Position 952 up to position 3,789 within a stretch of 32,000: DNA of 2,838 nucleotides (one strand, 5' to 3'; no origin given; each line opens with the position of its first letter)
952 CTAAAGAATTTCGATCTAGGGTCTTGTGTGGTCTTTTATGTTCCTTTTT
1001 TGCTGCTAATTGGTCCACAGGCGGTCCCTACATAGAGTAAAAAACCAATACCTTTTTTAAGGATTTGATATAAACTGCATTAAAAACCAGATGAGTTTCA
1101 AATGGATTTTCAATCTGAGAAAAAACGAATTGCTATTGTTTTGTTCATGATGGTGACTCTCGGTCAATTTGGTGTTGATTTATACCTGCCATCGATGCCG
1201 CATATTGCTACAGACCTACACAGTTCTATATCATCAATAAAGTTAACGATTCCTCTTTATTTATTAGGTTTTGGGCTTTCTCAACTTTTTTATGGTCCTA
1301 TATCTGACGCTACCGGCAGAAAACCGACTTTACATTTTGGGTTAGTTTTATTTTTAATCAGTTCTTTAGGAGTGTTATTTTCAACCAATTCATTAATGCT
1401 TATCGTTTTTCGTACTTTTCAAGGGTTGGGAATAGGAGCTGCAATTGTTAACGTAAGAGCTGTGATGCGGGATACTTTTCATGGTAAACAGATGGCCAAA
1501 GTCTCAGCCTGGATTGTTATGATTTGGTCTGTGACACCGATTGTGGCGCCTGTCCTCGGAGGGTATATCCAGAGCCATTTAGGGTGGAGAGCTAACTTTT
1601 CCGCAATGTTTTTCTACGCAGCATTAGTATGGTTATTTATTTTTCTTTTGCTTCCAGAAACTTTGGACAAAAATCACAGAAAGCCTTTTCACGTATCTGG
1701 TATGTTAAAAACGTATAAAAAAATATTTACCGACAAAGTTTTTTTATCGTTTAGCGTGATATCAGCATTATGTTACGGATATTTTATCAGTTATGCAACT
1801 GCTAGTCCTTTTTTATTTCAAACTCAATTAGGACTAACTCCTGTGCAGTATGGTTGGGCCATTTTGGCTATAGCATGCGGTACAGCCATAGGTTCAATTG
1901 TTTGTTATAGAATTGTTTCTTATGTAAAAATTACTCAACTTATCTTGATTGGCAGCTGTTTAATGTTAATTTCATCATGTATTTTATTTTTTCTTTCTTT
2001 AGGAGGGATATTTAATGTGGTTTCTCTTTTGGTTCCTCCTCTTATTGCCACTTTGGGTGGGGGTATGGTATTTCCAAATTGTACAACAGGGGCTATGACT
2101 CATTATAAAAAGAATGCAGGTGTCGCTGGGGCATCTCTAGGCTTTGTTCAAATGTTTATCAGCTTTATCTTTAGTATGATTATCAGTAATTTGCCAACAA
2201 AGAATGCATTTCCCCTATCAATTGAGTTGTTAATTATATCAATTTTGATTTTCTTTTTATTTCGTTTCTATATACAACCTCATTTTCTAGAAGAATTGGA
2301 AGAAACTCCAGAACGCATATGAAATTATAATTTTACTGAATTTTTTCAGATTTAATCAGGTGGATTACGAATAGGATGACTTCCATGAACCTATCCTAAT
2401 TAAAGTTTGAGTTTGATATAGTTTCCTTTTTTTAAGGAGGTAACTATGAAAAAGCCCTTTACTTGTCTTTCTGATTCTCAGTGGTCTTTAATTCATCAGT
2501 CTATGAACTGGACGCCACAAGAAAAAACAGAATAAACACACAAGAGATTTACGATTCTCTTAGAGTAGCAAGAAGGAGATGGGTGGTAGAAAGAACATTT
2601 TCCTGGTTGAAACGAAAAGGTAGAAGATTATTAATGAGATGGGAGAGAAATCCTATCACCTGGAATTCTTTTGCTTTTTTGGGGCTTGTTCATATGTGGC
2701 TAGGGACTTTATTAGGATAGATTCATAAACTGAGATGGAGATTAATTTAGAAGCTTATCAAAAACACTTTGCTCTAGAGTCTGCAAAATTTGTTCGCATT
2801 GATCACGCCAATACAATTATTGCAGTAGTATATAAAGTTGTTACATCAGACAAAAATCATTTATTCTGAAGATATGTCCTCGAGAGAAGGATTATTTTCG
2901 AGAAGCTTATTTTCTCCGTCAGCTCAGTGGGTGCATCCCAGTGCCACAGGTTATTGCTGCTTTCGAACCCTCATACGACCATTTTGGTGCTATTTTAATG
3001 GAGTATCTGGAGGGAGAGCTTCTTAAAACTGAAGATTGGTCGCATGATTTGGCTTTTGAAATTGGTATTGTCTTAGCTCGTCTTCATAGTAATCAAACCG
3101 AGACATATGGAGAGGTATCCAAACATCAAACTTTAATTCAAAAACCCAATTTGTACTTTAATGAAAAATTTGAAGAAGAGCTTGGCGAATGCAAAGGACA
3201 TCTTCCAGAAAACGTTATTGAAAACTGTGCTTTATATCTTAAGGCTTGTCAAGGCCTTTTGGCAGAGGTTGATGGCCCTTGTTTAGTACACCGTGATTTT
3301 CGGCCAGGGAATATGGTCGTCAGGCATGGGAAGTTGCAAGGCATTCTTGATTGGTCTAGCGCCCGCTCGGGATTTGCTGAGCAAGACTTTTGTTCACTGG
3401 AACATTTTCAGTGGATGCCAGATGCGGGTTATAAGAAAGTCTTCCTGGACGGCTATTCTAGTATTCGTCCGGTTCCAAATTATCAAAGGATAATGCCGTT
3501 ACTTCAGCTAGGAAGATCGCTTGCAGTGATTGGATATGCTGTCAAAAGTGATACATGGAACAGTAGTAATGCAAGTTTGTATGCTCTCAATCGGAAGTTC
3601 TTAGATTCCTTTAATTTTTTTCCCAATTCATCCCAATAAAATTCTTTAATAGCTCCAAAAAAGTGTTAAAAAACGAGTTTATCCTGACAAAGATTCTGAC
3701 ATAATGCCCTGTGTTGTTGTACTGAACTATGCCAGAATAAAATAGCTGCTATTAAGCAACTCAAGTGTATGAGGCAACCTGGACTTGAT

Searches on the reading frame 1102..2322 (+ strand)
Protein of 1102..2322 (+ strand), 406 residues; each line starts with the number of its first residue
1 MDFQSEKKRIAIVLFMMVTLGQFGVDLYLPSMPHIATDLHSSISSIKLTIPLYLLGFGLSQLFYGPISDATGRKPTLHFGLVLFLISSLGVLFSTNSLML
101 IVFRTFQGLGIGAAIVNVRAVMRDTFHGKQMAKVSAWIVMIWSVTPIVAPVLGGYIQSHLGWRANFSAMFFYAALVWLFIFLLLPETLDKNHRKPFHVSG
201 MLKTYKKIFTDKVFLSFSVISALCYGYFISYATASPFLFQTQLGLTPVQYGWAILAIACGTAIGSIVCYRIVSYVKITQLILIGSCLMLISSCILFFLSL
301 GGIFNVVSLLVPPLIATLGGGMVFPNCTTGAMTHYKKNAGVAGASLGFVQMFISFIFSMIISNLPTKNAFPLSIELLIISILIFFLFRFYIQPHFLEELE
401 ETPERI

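Call 84: search_protein_families(library=pfam, proteins=[window:1102-2322:+], max_evalue=0.001)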
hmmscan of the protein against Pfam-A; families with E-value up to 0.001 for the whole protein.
window:1102-2322:+ (406 aa): 2 families
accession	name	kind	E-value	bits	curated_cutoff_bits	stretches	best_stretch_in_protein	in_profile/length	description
PF07690.21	MFS_1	-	7e-46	157.2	33.4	1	14-356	1-345/347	Major Facilitator Superfamily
PF00083.30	Sugar_tr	-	1.3e-09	37.9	22.3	1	42-187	44-194/452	Sugar (and other) transporter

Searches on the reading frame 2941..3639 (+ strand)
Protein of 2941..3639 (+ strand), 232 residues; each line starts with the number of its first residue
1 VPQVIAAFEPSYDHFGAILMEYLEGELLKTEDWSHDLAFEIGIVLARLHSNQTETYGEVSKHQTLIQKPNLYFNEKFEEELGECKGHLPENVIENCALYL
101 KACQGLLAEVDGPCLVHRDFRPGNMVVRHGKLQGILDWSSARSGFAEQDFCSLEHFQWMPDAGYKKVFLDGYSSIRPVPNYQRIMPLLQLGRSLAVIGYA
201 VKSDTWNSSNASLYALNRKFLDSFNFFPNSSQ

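Call 84: search_protein_families(library=pfam, proteins=[window:2941-3639:+], max_evalue=0.001)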
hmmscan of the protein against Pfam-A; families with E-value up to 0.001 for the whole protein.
window:2941-3639:+ (232 aa): 2 families
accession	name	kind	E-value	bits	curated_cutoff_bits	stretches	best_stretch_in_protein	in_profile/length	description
PF01636.29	APH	-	2.6e-19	70.4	23.2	1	2-186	56-238/239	Phosphotransferase enzyme family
PF03881.20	Fructosamin_kin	-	0.00016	21.5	22.4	0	2-190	75-260/288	Fructosamine kinase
